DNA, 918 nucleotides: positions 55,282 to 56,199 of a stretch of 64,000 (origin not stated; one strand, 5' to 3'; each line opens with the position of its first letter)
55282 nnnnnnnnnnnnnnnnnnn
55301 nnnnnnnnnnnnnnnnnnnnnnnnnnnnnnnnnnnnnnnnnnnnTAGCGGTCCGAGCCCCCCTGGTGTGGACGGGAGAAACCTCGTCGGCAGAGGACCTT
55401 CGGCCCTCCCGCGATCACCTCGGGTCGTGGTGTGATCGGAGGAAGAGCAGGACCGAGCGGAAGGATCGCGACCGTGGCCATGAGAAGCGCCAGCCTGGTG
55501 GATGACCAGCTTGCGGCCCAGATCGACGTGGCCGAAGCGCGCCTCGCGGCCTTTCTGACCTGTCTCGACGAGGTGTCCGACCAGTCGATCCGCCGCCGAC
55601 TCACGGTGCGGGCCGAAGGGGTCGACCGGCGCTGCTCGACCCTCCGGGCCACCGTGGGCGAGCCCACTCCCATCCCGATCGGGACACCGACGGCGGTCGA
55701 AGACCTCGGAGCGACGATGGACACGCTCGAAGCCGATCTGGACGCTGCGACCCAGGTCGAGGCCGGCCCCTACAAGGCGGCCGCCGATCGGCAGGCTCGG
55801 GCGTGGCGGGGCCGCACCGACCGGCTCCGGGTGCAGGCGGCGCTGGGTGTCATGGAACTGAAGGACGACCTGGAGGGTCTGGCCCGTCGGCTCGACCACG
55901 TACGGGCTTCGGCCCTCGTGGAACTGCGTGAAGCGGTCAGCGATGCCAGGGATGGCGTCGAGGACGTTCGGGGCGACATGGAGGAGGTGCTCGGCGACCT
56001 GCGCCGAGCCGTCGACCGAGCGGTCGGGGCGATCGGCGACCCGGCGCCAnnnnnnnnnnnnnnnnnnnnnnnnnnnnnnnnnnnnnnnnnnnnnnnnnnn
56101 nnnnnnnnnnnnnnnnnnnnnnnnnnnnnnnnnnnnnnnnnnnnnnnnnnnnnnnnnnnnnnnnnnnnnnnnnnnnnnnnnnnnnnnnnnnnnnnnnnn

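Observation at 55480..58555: AmmeMemoRadiSam system extended by a coupled fourth gene and sitting directly behind selD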

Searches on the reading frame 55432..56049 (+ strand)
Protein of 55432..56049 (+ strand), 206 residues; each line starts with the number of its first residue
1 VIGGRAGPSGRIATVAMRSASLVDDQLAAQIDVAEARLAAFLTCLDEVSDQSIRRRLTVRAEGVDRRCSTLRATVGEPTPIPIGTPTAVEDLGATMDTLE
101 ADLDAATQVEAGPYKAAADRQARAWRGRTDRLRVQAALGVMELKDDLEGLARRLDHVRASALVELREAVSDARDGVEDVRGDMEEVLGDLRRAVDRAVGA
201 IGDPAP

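Call 4: search_protein_families(library=pfam, proteins=[window:55432-56049:+], max_evalue=0.01)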
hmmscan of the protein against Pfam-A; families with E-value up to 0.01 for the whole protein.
window:55432-56049:+ (206 aa): 1 family
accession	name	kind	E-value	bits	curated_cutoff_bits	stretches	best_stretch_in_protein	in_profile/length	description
PF13429.12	TPR_15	-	0.0077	16.1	26.2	0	87-197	65-176/280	Tetratricopeptide repeat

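Call 5: search_protein_families(library=ncbifam, proteins=[window:55432-56049:+], max_evalue=0.01)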
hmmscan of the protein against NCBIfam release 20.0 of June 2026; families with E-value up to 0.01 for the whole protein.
window:55432-56049:+ (206 aa): 1 family
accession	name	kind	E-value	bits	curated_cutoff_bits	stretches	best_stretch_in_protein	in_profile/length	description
NF052504.1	sll1863_fam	domain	0.00034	20.8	35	1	114-198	5-89/93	sll1863 family stress response protein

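Call 6: find_homologous_proteins(query=window:55480-56049:+, max_evalue=0.001)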
Query window:55480-56049:+ (190 aa): 10 proteins with E <= 0.001 among 1610 candidates.
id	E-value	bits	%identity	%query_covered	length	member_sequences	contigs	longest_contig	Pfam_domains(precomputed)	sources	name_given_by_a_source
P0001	1.8e-110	384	100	100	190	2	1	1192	-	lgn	-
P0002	1.9e-73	264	73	99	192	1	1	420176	-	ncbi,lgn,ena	-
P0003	2.1e-68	247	70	99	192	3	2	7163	-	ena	-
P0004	6.8e-68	246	70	99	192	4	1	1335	-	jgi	-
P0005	4.9e-63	230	65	98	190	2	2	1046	-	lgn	-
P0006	3.2e-38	149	49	91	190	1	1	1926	-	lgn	-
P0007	6.6e-38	148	48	97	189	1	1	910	-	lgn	-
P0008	1.4e-34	137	48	97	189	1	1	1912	-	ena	-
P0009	4.5e-30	122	41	98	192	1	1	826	-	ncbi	-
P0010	2.5e-28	117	41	94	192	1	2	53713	-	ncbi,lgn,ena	-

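Call 7: find_encoding_contigs(protein=P0002, flank=10000, max_places=3)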
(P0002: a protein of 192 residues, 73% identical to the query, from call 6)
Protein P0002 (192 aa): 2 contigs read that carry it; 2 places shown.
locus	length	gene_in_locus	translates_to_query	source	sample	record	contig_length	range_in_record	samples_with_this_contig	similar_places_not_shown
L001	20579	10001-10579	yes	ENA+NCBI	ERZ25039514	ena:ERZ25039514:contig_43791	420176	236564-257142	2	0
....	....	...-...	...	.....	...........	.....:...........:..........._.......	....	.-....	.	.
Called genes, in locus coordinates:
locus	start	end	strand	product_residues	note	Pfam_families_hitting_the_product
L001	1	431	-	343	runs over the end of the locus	PF00365:PFK (weak)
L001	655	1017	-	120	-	-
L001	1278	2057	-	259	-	-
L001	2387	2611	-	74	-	-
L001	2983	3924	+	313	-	-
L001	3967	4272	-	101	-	PF02780:Transketolase_C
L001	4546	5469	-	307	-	-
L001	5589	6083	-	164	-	-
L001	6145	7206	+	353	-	-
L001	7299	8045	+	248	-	PF00586:AIRS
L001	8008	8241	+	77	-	-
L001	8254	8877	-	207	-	-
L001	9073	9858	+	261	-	PF03704:BTAD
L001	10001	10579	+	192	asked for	-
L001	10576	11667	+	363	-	PF04055:Radical_SAM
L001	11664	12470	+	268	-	PF01875:Memo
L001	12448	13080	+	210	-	PF01871:AMMECR1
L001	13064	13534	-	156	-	PF00578:AhpC-TSA, PF08534:Redoxin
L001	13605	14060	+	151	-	PF13396:PLDc_N, PF09851:SHOCT (weak)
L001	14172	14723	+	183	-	PF04248:NTP_transf_9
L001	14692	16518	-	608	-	PF07287:AtuA, PF23544:AtuA_ferredoxin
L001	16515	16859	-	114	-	PF00364:Biotin_lipoyl, PF25973:BSH_CzcB (faint)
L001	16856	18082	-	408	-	PF02222:ATP-grasp (weak), PF02786:CPSase_L_D2, PF07478:Dala_Dala_lig_C, PF02785:Biotin_carb_C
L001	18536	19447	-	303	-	PF01039:Carboxyl_trans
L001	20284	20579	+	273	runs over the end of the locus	PF11716:MDMPI_N, PF08608:Wyosine_form (weak)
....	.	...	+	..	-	?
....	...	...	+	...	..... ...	-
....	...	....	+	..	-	?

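Call 8: find_encoding_contigs(protein=P0010, flank=10000, max_places=3)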
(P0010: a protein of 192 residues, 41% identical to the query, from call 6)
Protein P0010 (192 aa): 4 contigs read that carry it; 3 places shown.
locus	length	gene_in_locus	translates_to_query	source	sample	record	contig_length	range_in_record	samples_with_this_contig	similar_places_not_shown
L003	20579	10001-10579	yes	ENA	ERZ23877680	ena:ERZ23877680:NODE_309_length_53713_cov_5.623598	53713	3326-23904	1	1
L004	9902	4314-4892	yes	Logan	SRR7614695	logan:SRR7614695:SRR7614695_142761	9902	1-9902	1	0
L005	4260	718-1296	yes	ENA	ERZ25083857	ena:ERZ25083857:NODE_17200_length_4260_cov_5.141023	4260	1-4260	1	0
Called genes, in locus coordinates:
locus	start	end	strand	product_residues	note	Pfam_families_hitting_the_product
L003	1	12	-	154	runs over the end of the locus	PF00582:Usp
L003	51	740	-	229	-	PF00582:Usp, PF14357:DUF4404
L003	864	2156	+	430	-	PF02550:AcetylCoA_hydro, PF13336:AcetylCoA_hyd_C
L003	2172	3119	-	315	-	PF00582:Usp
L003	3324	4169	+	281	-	PF00582:Usp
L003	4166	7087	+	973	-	-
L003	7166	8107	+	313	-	PF10648:Gmad2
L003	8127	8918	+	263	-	PF00582:Usp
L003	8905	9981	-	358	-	PF00582:Usp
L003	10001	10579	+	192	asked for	-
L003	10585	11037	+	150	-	PF00582:Usp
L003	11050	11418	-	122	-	-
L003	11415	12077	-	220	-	PF00582:Usp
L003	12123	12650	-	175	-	-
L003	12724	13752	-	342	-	PF00578:AhpC-TSA (weak), PF08534:Redoxin, PF13098:Thioredoxin_2 (weak), PF13905:Thioredoxin_8 (weak), PF00581:Rhodanese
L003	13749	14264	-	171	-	PF02600:DsbB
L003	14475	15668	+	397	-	PF07690:MFS_1, PF13347:MFS_2 (weak), PF07690:MFS_1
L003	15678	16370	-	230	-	PF08808:RES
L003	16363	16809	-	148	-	-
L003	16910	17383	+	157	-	-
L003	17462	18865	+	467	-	PF20091:Abhydrolase_10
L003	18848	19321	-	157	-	PF00582:Usp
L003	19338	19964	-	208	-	PF05239:PRC (faint)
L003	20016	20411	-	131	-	PF00571:CBS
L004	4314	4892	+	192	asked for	-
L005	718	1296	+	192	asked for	-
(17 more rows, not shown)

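Call 9: find_encoding_contigs(protein=P0003, flank=10000, max_places=3)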
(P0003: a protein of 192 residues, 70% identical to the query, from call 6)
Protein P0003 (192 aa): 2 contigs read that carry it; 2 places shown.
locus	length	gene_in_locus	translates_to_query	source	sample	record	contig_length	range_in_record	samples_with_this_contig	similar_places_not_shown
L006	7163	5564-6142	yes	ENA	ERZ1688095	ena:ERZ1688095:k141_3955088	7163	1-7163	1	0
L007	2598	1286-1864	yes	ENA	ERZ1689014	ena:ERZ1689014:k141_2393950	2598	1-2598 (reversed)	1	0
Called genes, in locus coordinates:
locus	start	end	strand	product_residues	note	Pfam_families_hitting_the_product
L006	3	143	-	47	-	?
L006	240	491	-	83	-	-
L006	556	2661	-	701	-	PF00676:E1_dh, PF02779:Transket_pyr, PF02780:Transketolase_C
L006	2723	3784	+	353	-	-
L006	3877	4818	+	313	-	PF00586:AIRS, PF02769:AIRS_C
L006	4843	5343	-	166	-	PF00011:HSP20, PF17886:ArsA_HSP20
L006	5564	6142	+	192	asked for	-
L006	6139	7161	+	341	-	?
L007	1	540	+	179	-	?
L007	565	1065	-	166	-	PF00011:HSP20, PF17886:ArsA_HSP20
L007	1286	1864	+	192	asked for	-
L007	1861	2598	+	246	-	?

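Call 10: find_encoding_contigs(protein=P0001, flank=10000, max_places=5)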
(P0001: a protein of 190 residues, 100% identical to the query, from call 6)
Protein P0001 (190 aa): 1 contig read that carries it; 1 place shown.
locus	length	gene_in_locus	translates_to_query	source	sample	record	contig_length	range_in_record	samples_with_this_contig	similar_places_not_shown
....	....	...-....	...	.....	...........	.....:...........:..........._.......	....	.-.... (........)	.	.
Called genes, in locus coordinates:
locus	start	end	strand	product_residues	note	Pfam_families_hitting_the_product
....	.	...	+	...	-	?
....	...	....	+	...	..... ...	-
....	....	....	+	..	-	?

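Call 37: search_protein_representatives(alignment_id=A2)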
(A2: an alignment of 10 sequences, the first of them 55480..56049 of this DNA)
Query: 10 sequences, 191 profile positions. Proteins with E-value up to 0.001 (for the whole library): 136; up to 1e-10: 33; up to 1e-30: 18. The best 136 are listed.
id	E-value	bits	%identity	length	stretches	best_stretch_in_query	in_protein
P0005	7.3e-80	283.7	-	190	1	1-188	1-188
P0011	2.0e-64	233.3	-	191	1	7-188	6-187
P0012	9.3e-63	227.9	-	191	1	4-189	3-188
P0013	2.3e-55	203.8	-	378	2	4-188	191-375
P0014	3.7e-54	199.9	-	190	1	2-188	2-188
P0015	2.5e-52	193.9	-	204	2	1-180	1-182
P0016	1.1e-51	191.7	-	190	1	5-188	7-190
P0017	1.3e-51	191.5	-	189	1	5-188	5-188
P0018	1.7e-50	187.9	-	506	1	1-183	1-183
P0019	6.0e-50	186.1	-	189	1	4-188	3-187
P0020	1.2e-48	181.9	-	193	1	1-189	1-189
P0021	3.0e-48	180.6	-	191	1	1-188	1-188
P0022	1.0e-47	178.9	-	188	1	4-188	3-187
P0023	1.1e-46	175.5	-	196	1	1-187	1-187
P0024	2.0e-42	161.6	-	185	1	8-188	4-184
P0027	9.2e-32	126.8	-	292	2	70-189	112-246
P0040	5.3e-12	62.3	-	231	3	93-161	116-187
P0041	1.8e-11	60.6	-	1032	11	30-96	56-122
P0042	5.4e-11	59.1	-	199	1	12-188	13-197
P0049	5.6e-09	52.5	-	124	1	86-187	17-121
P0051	2.1e-08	50.6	-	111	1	106-187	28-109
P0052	2.6e-08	50.3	-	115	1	79-187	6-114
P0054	5.5e-08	49.2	-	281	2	7-182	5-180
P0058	1.7e-07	47.6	-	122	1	71-184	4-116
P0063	9.2e-07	45.3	-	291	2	94-189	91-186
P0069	1.2e-06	44.9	-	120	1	75-186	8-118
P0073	1.9e-06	44.2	-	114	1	81-179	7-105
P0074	2.2e-06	44.0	-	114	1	82-187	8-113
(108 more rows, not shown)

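Call 39: predict_structure(alignment_id=A2)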
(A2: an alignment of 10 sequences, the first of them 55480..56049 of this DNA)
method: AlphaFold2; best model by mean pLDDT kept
length: 190 residues; sequences in the alignment: 10
mean_pLDDT: 66.4   pTM: 0.33
mean pLDDT of the five models: 66.4, 64.1, 58.8, 55.3, 47.8
residues with pLDDT >= 90: 0; 70-90: 86; 50-70: 82; < 50: 22
segments of 3 or more residues with pLDDT < 50: 63-71, 187-190
pLDDT, mean of each block of 10 residues (from residue 1): 60 80 81 82 82 77 43 53 55 56 66 65 65 72 67 57 71 73 55
secondary structure, 60 per line:
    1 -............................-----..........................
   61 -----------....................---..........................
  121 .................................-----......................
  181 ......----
elements in order: H2-29 H35-60 H72-91 H95-153 H159-186

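Call 44: find_related_loci(query=A2, collection=metagenome_contigs, flank=10000)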
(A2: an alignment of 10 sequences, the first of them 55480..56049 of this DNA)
Query A2 (190 aa) in metagenome_contigs; peptide patterns used: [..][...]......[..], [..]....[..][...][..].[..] (x = any residue, [..] = any of these).
326 stretches matched a pattern; 11 encode a relative of the query (tblastn E <= 1e-3); 11 distinct loci.
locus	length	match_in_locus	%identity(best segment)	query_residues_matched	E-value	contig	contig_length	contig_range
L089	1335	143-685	71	5-185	3e-79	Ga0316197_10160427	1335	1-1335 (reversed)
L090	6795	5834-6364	48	3-180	1e-42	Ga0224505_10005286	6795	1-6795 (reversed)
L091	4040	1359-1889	48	3-180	9e-43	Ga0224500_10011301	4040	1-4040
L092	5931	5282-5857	45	9-190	8e-39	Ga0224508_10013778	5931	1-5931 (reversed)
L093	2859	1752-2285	47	7-185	7e-35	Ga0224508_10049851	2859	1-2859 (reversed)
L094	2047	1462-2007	38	8-190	7e-35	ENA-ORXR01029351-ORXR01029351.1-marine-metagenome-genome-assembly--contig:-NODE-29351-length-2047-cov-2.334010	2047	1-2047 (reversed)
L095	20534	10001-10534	41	7-185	1e-33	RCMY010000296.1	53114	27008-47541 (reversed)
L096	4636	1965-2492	42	9-185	2e-32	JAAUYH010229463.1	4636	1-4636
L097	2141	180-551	37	73-185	3e-21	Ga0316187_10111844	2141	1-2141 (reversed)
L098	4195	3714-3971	43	69-154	8e-18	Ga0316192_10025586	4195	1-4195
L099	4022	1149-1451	36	83-173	5e-8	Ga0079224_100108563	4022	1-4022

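Call 48: search_protein_families(library=pfam, proteins=[L092:1392-2300:+, L092:2174-4717:+, L092:2-1312:-, L096:90-1790:-, L096:2505-3974:+, L090:4730-5731:-, L090:3276-4820:-, L091:2362-3012:-, L099:551-979:+, L099:1979-3931:+], max_evalue=0.001)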
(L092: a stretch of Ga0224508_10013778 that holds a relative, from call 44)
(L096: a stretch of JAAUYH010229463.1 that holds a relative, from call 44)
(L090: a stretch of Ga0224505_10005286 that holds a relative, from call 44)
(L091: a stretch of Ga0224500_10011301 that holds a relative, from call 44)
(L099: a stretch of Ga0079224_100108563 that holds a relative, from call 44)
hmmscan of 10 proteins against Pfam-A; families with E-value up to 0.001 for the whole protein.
L092:1392-2300:+ (303 aa): 1 family
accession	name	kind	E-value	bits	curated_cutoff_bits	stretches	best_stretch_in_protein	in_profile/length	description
PF00582.32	Usp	-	2.3e-31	109.7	24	2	11-144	4-141/141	Universal stress protein family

L092:2174-4717:+ (848 aa): 3 families
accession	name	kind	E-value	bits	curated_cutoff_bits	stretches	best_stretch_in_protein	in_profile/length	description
PF00122.25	E1-E2_ATPase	-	5.5e-40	137.3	28.1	1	146-322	5-180/181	E1-E2 ATPase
PF00702.32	Hydrolase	-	1.6e-22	81.3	26.4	1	340-613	2-191/191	haloacid dehalogenase-like hydrolase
PF08282.18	Hydrolase_3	-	3.3e-07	30.7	20.9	1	585-633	195-243/255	haloacid dehalogenase-like hydrolase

L092:2-1312:- (437 aa): 3 families
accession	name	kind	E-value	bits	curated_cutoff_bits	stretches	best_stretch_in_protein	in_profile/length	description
PF16321.10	Ribosom_S30AE_C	-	2e-09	37.5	25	1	372-413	3-44/57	Sigma 54 modulation/S30EA ribosomal protein C terminus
PF02482.25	Ribosomal_S30AE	-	1.4e-05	26.2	23.7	1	259-338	16-86/88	Sigma 54 modulation protein / S30EA ribosomal protein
PF12680.13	SnoaL_2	-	5.8e-05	24.1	27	1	136-181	1-46/102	SnoaL-like domain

L096:90-1790:- (567 aa): 1 family
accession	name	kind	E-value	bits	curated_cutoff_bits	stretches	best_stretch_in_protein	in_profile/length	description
PF00118.29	Cpn60_TCP1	-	4.9e-73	246.9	34.3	1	51-550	1-486/490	TCP-1/cpn60 chaperonin family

L096:2505-3974:+ (490 aa): 3 families
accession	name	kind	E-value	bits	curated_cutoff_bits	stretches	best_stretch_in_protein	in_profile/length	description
PF17767.7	NAPRTase_N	-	4.6e-30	104.9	32.6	1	42-163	1-124/125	Nicotinate phosphoribosyltransferase (NAPRTase) N-terminal domain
PF04095.22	NAPRTase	-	1.7e-09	38.2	20.8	1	185-377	2-213/239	Nicotinate phosphoribosyltransferase (NAPRTase) family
PF02749.22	QRPTase_N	-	6.7e-05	23.5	27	0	113-163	31-78/82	Quinolinate phosphoribosyl transferase, N-terminal domain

L090:4730-5731:- (334 aa): 3 families
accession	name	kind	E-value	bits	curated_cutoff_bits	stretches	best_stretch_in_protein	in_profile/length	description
PF10648.15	Gmad2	-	7.2e-23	81.1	25.7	1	237-322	1-86/86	Immunoglobulin-like domain of bacterial spore germination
PF10646.14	Germane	-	9e-22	78.3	23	1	121-211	26-115/117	Sporulation and spore germination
PF21827.1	New_glue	-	0.00071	19.7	31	0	27-90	7-65/94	New glue protein family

L090:3276-4820:- (515 aa): 1 family
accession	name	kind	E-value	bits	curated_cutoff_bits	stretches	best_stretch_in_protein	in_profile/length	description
PF14333.11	DUF4389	-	1.5e-19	70.1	25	2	291-363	5-74/76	Domain of unknown function (DUF4389)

L091:2362-3012:- (217 aa): 3 families
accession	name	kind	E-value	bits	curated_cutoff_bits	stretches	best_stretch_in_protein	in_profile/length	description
PF20434.5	BD-FAE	-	9.6e-11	42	26.8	1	108-196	13-96/215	BD-FAE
PF07859.19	Abhydrolase_3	-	7.1e-10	39.4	25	1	111-196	1-78/210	alpha/beta hydrolase fold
PF00135.34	COesterase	-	0.0005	19.6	27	1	109-198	104-192/515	Carboxylesterase family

L099:551-979:+ (143 aa): 1 family
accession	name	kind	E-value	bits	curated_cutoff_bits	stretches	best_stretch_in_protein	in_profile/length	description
PF00571.33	CBS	-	2.2e-23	82.7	24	2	77-131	1-55/57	CBS domain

L099:1979-3931:+ (651 aa): 2 families
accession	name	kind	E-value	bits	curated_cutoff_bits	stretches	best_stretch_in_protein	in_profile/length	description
PF00122.25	E1-E2_ATPase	-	1.8e-41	142.1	28.1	1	136-306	3-180/181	E1-E2 ATPase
PF00702.32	Hydrolase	-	3.1e-18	67.3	26.4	1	325-537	3-191/191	haloacid dehalogenase-like hydrolase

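Call 54: search_protein_families(library=ncbifam, proteins=[P0049, P0051, P0052, P0058, P0069, P0073, P0074, P0042], max_evalue=0.01)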
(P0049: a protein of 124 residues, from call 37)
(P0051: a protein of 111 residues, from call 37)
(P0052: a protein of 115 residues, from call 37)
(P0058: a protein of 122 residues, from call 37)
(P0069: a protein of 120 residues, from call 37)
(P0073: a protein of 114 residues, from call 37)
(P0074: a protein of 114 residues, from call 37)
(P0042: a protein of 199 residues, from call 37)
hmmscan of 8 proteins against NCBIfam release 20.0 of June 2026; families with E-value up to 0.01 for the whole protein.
P0049 (124 aa): 1 family
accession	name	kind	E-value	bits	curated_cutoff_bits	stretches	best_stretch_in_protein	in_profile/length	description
NF052504.1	sll1863_fam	domain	0.0063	16.7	35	0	32-119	4-91/93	sll1863 family stress response protein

P0051 (111 aa): 2 families
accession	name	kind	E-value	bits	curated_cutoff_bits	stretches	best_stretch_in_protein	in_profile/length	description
NF052504.1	sll1863_fam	domain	8.5e-08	32.3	35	1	22-105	6-89/93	sll1863 family stress response protein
NF033914.0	antiphage_ZorA_1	subfamily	0.00079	17.8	190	1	11-108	376-470/619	anti-phage ZorAB system protein ZorA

P0052 (115 aa): 12 families
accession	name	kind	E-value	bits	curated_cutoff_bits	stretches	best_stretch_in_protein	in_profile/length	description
NF052504.1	sll1863_fam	domain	2e-16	59.9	35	1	29-114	8-93/93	sll1863 family stress response protein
NF045487.1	ASRP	equivalog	0.00016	20.5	300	1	6-97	362-457/593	archaea-specific SMC-related protein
NF033916.0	antiphage_ZorA_3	subfamily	0.00069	18.6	250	1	7-106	369-467/509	anti-phage ZorAB system protein ZorA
TIGR02168.1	SMC_prok_B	equivalog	0.0018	16.1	567.35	1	8-106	800-909/1181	chromosome segregation protein SMC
NF033441.0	BREX_BrxC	hypoth_equivalog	0.0021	16.4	400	1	10-114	953-1059/1173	BREX system P-loop protein BrxC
TIGR03930.1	WXG100_ESAT6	subfamily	0.0028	17.8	44.85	0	54-114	18-75/90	WXG100 family type VII secretion target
TIGR02169.1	SMC_prok_A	equivalog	0.0038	15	729.4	1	6-113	185-293/1165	chromosome segregation protein SMC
NF047516.1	LA_3659_fam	equivalog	0.0041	16.7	36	1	6-81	134-213/221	LA_3659 family protein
NF047514.1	SpiroCoCo_N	equivalog_domain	0.0041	16.7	75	1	6-81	134-213/221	SpiroCoCo family coiled-coil protein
NF033914.0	antiphage_ZorA_1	subfamily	0.0042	15.4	190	1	9-107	395-489/619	anti-phage ZorAB system protein ZorA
TIGR04211.1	SH3_and_anchor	equivalog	0.0049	16.5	65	1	6-78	66-145/198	TIGR04211 family SH3 domain-containing protein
NF040480.1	CGLAU_01105_fam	hypoth_equivalog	0.0063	16.7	45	0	41-112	32-96/179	CGLAU_01105 family protein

P0058 (122 aa): 1 family
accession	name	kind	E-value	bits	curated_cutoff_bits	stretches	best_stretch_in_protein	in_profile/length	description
NF052504.1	sll1863_fam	domain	0.0035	17.5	35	1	31-118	5-92/93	sll1863 family stress response protein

P0069 (120 aa): 1 family
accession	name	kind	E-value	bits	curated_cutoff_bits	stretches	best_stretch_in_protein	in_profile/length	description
NF052504.1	sll1863_fam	domain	1.3e-06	28.5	35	1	30-118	4-92/93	sll1863 family stress response protein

P0073 (114 aa): 3 families
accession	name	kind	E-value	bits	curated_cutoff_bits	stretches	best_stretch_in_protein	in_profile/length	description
NF052504.1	sll1863_fam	domain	6.1e-08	32.8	35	1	23-111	3-91/93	sll1863 family stress response protein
NF038025.1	dapto_LiaX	exception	0.00051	18.9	350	1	2-94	138-230/512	daptomycin-sensing surface protein LiaX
TIGR00618.1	sbcc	subfamily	0.0032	15.5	478.5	1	9-81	210-282/1043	exonuclease subunit SbcC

P0074 (114 aa): 3 families
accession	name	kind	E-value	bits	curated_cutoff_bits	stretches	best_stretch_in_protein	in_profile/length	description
NF052504.1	sll1863_fam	domain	1.9e-08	34.4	35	1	29-110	9-90/93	sll1863 family stress response protein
TIGR03930.1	WXG100_ESAT6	subfamily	0.00078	19.6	44.85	0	54-112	19-74/90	WXG100 family type VII secretion target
NF045487.1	ASRP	equivalog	0.0025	16.5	300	1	8-106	200-463/593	archaea-specific SMC-related protein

P0042 (199 aa): 11 families
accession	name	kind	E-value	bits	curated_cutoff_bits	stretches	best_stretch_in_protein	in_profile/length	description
NF052504.1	sll1863_fam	domain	7.3e-17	61.4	35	2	105-195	2-92/93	sll1863 family stress response protein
NF045487.1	ASRP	equivalog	2.5e-05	23.1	300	1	9-166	118-272/593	archaea-specific SMC-related protein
TIGR02169.1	SMC_prok_A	equivalog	6.3e-05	20.8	729.4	1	14-180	264-433/1165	chromosome segregation protein SMC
NF033916.0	antiphage_ZorA_3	subfamily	0.00015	20.8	250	1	13-196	249-425/509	anti-phage ZorAB system protein ZorA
NF045780.1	TrlF_fam_ATP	equivalog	0.0002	20.2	350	1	13-195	523-706/944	TrlF family AAA-like ATPase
TIGR02168.1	SMC_prok_B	equivalog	0.00023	19.1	567.35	1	12-179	759-925/1181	chromosome segregation protein SMC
NF033914.0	antiphage_ZorA_1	subfamily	0.0024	16.2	190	1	13-105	396-485/619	anti-phage ZorAB system protein ZorA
NF047840.1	lipo_Ag473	exception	0.0025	18.6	100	0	67-176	13-122/136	Ag473 family lipoprotein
TIGR00996.1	Mtu_fam_mce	paralog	0.0027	16.9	140.5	0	135-196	205-265/291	MCE family protein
NF058533.1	antiphage_ProA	equivalog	0.0075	13.7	1500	1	14-154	1000-1139/1903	anti-phage protein ProA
NF053619.1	BT1927_fam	equivalog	0.0081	14.7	1300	0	2-88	744-832/945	BT1927 family outer membrane S-layer protein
